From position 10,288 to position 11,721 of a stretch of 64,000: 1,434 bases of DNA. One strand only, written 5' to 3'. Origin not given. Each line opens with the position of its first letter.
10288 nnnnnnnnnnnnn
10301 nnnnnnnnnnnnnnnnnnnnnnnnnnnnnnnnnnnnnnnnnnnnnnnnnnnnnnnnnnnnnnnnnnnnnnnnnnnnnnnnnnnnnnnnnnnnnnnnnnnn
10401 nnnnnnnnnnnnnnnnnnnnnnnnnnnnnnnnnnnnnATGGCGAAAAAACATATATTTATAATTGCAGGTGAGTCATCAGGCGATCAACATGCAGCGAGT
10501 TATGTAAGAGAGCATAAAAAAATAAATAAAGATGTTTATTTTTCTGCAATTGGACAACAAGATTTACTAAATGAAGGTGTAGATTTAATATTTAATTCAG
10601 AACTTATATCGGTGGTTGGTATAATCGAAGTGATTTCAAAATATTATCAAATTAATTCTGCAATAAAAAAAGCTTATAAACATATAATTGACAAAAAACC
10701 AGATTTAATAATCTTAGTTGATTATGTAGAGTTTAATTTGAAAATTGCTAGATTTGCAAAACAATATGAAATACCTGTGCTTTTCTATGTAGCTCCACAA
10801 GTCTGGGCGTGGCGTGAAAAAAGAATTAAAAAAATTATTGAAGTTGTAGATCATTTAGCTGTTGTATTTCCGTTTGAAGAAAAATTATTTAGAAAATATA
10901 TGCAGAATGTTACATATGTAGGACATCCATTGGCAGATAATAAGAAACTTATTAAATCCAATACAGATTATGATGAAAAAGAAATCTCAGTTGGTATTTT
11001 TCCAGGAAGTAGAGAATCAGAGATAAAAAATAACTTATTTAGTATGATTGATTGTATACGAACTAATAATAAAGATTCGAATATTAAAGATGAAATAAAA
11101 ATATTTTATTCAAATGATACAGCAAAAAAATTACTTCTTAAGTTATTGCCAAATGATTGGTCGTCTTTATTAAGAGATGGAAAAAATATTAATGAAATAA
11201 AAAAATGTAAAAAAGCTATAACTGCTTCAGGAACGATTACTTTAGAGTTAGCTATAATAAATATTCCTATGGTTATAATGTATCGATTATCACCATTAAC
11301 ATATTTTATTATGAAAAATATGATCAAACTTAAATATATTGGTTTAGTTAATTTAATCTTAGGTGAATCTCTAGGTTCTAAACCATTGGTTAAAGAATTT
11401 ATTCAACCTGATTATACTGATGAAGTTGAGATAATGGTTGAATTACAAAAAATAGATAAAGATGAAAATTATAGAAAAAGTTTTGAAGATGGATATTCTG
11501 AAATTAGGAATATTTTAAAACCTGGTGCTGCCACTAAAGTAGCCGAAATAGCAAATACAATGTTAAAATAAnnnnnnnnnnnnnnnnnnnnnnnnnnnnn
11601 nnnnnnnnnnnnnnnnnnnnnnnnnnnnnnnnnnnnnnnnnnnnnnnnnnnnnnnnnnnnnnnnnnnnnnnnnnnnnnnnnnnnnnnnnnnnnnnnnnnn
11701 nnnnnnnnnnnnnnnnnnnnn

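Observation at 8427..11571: Oxidoreductase, aminotransferase and an inverted lpxB form a plus-strand operon inside the lpx cluster, suggesting diamino-glucose lipid A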

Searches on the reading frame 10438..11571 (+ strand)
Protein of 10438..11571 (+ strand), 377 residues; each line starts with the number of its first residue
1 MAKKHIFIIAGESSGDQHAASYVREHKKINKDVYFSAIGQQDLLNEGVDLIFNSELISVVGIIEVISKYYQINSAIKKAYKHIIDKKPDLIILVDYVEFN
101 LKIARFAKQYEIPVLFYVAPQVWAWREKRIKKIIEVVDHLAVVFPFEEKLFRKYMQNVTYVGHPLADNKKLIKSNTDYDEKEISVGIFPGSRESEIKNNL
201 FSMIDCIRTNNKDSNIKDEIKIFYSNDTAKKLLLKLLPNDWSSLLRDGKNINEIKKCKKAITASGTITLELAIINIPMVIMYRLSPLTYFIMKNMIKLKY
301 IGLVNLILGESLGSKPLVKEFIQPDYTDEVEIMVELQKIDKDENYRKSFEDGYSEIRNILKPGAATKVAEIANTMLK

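Call 3: search_protein_families(library=pfam, proteins=[window:10438-11571:+])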
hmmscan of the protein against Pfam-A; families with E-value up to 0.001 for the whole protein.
window:10438-11571:+ (377 aa): 1 family
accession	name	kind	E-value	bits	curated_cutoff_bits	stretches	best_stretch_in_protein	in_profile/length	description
PF02684.21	LpxB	-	8.2e-81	272.2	22.6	1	6-366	1-365/374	Lipid-A-disaccharide synthetase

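Call 4: search_protein_families(library=ncbifam, proteins=[window:10438-11571:+])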
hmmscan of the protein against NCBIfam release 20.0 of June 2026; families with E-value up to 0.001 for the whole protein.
window:10438-11571:+ (377 aa): 3 families
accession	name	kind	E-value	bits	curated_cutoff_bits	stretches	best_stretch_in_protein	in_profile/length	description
TIGR00215.1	lpxB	equivalog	4.3e-66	223.3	190.25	1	6-361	9-367/382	lipid-A-disaccharide synthase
NF002173.0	PRK01021.1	equivalog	1.4e-42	146.1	1033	1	3-312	226-546/610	lipid-A-disaccharide synthase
TIGR03492.1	TIGR03492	hypoth_equivalog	9.7e-07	27.8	219.2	1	124-243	155-265/396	lipid-A-disaccharide synthase-related protein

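Call 66: search_protein_representatives(protein=window:10438-11571:+)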
Query: 377 residues. Proteins with E-value up to 0.001 (for the whole library): 12585; up to 1e-10: 8116; up to 1e-30: 3137. The best 150 are listed.
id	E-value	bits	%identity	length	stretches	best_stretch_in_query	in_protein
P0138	1.6e-164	563.5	68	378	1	4-377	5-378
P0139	7.9e-79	281.7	64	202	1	177-377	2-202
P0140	4.6e-67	243.0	38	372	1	2-368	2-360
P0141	1.2e-66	241.6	38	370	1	4-358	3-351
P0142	6.7e-66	239.2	39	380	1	3-375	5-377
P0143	1.8e-65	237.8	37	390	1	4-376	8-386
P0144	2.7e-64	233.9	39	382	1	4-324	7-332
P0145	4.4e-64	233.2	37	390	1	4-358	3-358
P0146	1.3e-63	231.6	39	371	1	4-372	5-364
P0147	3.1e-63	230.4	39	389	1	4-369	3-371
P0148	4.0e-63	230.0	39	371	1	3-357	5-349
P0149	5.0e-63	229.7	40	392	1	3-376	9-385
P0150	8.7e-63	228.9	38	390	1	3-361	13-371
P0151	1.0e-62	228.7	38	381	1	3-375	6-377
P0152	1.4e-62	228.2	36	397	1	4-375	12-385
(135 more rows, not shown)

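Call 67: list_cluster_members(proteins=[P0140, P0141, P0142, P0143, P0144, P0145, P0146, P0147, P0148, P0149])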
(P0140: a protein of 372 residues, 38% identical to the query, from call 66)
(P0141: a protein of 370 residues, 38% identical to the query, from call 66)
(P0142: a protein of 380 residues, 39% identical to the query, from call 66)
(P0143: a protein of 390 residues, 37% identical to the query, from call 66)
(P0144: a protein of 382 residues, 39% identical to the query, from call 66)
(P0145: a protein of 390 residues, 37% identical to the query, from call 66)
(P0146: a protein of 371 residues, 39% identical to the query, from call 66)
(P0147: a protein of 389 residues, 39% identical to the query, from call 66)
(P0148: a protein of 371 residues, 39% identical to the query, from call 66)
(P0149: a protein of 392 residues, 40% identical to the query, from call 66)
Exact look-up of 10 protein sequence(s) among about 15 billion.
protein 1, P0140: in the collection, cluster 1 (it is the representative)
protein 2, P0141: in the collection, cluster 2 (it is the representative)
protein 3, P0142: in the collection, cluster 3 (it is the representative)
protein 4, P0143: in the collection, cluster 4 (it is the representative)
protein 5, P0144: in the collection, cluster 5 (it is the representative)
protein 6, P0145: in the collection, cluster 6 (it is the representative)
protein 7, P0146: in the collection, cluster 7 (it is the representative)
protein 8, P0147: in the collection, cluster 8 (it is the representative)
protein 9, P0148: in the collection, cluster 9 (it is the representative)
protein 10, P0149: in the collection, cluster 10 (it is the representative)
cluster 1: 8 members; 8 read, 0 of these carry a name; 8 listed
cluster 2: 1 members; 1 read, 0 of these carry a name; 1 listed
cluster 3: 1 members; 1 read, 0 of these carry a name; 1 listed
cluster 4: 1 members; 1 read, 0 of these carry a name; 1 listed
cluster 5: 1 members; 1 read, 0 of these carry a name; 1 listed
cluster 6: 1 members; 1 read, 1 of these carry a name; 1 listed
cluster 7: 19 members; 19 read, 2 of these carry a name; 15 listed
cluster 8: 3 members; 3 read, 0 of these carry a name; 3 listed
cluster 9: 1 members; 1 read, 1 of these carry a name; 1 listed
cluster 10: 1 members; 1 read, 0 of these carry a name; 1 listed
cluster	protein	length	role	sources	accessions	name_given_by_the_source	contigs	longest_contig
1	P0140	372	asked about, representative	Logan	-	-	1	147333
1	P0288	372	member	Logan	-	-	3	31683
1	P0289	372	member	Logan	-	-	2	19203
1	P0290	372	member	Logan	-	-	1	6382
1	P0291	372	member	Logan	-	-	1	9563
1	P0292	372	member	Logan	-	-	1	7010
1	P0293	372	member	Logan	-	-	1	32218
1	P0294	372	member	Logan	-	-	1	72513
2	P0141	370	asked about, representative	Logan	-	-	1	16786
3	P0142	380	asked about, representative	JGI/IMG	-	-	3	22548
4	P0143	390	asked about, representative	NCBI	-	-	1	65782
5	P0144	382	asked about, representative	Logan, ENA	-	-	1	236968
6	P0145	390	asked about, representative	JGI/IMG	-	lipid-A-disaccharide synthase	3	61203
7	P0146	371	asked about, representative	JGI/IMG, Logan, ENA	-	-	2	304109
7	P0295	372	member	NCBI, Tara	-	strand:+ start:124 stop:1242 length:1119 start_codon:yes stop_codon:yes gene_type:complete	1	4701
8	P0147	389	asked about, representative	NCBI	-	-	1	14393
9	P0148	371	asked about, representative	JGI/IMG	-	lipid-A-disaccharide synthase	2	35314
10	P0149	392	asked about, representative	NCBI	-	-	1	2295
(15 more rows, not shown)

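Call 68: find_encoding_contigs(protein=P0146, flank=7000, max_places=1)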
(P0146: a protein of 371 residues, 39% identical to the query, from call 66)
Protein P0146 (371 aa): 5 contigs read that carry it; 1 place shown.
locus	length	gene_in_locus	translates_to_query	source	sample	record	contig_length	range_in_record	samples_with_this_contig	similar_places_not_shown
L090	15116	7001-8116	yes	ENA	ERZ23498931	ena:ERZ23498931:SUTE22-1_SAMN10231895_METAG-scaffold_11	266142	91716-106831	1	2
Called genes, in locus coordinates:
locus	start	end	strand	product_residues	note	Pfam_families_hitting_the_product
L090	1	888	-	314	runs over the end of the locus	PF03255:ACCA, PF01039:Carboxyl_trans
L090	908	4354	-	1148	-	PF02811:PHP, PF07733:DNA_pol3_alpha, PF17657:DNA_pol3_finger, PF14579:HHH_6, PF01336:tRNA_anti-codon (faint)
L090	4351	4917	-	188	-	PF01351:RNase_HII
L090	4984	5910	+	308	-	PF01408:GFO_IDH_MocA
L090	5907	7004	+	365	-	PF01041:DegT_DnrJ_EryC1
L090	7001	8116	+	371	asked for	PF02684:LpxB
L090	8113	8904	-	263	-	PF25084:LbH_EIF2B (weak), PF25087:GMPPB_C (faint), PF00132:Hexapep, PF13720:Acetyltransf_11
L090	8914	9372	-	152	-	PF22817:ApeP-like, PF07977:FabA, PF22818:ApeI-like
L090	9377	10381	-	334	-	PF04613:LpxD, PF25084:LbH_EIF2B (weak), PF25087:GMPPB_C (weak), PF00132:Hexapep (weak), PF14602:Hexapep_2 (faint), PF00132:Hexapep, PF25084:LbH_EIF2B (weak), PF00132:Hexapep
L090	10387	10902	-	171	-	PF03938:OmpH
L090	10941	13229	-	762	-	PF07244:POTRA, PF08479:POTRA_2 (faint), PF07244:POTRA, PF01103:Omp85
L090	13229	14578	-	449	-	PF02163:Peptidase_M50, PF13180:PDZ_2 (weak), PF00595:PDZ (faint), PF17820:PDZ_6 (weak), PF13180:PDZ_2 (weak), PF17820:PDZ_6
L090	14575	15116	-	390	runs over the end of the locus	PF02670:DXP_reductoisom, PF08436:DXP_redisom_C, PF13288:DXPR_C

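Call 69: find_encoding_contigs(protein=P0140, flank=7000, max_places=1)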
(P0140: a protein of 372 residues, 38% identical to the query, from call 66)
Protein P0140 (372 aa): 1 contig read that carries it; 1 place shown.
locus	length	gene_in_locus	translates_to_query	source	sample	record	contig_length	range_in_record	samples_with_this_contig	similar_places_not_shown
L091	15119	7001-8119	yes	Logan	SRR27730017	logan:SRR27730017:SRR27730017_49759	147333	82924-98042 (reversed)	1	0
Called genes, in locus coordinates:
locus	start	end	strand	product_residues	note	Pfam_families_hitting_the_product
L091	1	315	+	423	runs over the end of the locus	PF04413:Glycos_transf_N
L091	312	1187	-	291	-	PF08668:HDOD, PF01966:HD (weak)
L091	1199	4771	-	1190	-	PF02012:BNR (faint), PF07494:Reg_prop (faint), PF15902:Sortilin-Vps10 (faint), PF14870:PSII_BNR (weak), PF16656:Pur_ac_phosph_N (faint), PF00041:fn3 (faint), PF25788:Ig_Rha78A_N (faint), PF18962:Por_Secre_tail, +1 more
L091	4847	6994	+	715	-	PF13089:PP_kinase_N, PF02503:PP_kinase, PF17941:PP_kinase_C_1, PF13091:PLDc_2 (faint), PF13090:PP_kinase_C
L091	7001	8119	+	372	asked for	PF02684:LpxB, PF04007:DUF354 (weak)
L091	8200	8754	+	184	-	PF00578:AhpC-TSA, PF08534:Redoxin, PF13905:Thioredoxin_8 (faint)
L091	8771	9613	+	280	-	PF00753:Lactamase_B, PF23023:Anti-Pycsar_Apyc1 (faint)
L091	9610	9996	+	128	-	PF13806:Rieske_2 (weak), PF00355:Rieske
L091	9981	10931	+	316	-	PF08331:QueG_DUF1730, PF13237:Fer4_10 (faint), PF13484:Fer4_16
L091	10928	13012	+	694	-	PF03190:Thioredox_DsbH, PF13899:Thioredoxin_7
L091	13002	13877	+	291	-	PF06325:PrmA, PF02475:TRM5-TYW2_MTfase (weak), PF13847:Methyltransf_31, PF13649:Methyltransf_25 (weak)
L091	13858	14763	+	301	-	PF02541:Ppx-GppA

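Call 78: find_encoding_contigs(protein=P0144, flank=6000, max_places=1)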
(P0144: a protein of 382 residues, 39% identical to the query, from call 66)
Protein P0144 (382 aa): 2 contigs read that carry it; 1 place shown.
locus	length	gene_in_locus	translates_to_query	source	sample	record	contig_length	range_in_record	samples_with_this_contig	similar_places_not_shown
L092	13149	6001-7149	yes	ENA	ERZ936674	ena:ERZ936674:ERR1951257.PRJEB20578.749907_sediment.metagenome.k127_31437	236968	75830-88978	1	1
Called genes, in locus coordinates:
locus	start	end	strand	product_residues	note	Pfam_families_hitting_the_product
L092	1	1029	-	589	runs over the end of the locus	PF00890:FAD_binding_2, PF03486:HI0933_like (faint), PF07992:Pyr_redox_2 (faint), PF02910:Succ_DH_flav_C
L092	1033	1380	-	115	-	PF01127:Sdh_cyt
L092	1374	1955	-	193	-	PF01127:Sdh_cyt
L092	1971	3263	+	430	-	PF00285:Citrate_synt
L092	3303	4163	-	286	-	-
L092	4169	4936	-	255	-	PF03372:Exo_endo_phos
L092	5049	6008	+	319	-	PF01408:GFO_IDH_MocA, PF22725:GFO_IDH_MocA_C3, PF02894:GFO_IDH_MocA_C (weak)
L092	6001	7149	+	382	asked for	PF02684:LpxB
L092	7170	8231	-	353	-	PF00512:HisKA, PF02518:HATPase_c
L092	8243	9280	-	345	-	-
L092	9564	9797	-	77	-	-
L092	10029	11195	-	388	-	PF00999:Na_H_Exchanger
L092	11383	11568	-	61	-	-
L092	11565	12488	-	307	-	PF00483:NTP_transferase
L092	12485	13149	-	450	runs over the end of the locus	PF03721:UDPG_MGDP_dh_N, PF00984:UDPG_MGDP_dh, PF03720:UDPG_MGDP_dh_C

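Call 79: find_encoding_contigs(protein=P0143, flank=6000, max_places=1)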
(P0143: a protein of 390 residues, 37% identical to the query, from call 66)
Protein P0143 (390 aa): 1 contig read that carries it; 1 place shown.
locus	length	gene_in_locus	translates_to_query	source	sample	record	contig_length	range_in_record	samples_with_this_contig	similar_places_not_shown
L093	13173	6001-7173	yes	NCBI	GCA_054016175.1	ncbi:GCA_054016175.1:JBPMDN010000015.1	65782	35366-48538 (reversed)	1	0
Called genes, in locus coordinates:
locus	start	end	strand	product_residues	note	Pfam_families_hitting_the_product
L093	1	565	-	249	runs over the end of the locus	-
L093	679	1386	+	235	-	PF00034:Cytochrom_C (weak), PF13442:Cytochrome_CBB3, PF00034:Cytochrom_C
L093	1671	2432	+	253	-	PF01925:TauE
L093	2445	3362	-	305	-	PF01263:Aldose_epim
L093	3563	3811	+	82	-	PF18918:DUF5669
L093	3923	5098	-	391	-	PF00072:Response_reg, PF00990:GGDEF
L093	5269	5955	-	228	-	PF01351:RNase_HII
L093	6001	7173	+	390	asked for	PF02684:LpxB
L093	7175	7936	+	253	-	PF04333:MlaA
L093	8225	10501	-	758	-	PF00873:ACR_tran (faint), PF03176:MMPL, PF02460:Patched, PF12349:Sterol-sensing, PF03176:MMPL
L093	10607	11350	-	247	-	PF01048:PNP_UDP_1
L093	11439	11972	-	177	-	PF00156:Pribosyltran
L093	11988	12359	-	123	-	PF02635:DsrE (weak), PF13686:DrsE_2 (faint)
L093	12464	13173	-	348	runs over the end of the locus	PF00933:Glyco_hydro_3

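Call 80: find_encoding_contigs(protein=P0142, flank=6000, max_places=1)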
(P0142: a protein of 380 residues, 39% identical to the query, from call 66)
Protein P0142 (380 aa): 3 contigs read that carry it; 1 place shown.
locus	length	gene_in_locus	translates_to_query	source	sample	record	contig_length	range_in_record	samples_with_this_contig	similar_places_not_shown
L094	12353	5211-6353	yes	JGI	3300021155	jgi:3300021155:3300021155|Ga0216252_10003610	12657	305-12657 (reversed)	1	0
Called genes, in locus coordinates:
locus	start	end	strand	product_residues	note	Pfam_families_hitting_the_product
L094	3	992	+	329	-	?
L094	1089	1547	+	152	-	-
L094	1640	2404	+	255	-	-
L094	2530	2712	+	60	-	-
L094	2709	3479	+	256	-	PF25084:LbH_EIF2B (faint), PF25087:GMPPB_C (faint), PF00132:Hexapep, PF13720:Acetyltransf_11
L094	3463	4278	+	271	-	PF17930:LpxI_N, PF06230:LpxI_C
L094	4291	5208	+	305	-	PF01408:GFO_IDH_MocA, PF22725:GFO_IDH_MocA_C3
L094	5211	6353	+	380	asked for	PF02684:LpxB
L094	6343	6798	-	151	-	PF01220:DHquinase_II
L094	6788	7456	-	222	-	PF00834:Ribul_P_3_epim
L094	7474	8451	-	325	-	PF03793:PASTA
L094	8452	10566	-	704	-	-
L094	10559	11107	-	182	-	PF01327:Pep_deformylase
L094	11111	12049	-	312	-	PF06574:FAD_syn, PF01467:CTP_transf_like, PF01687:Flavokinase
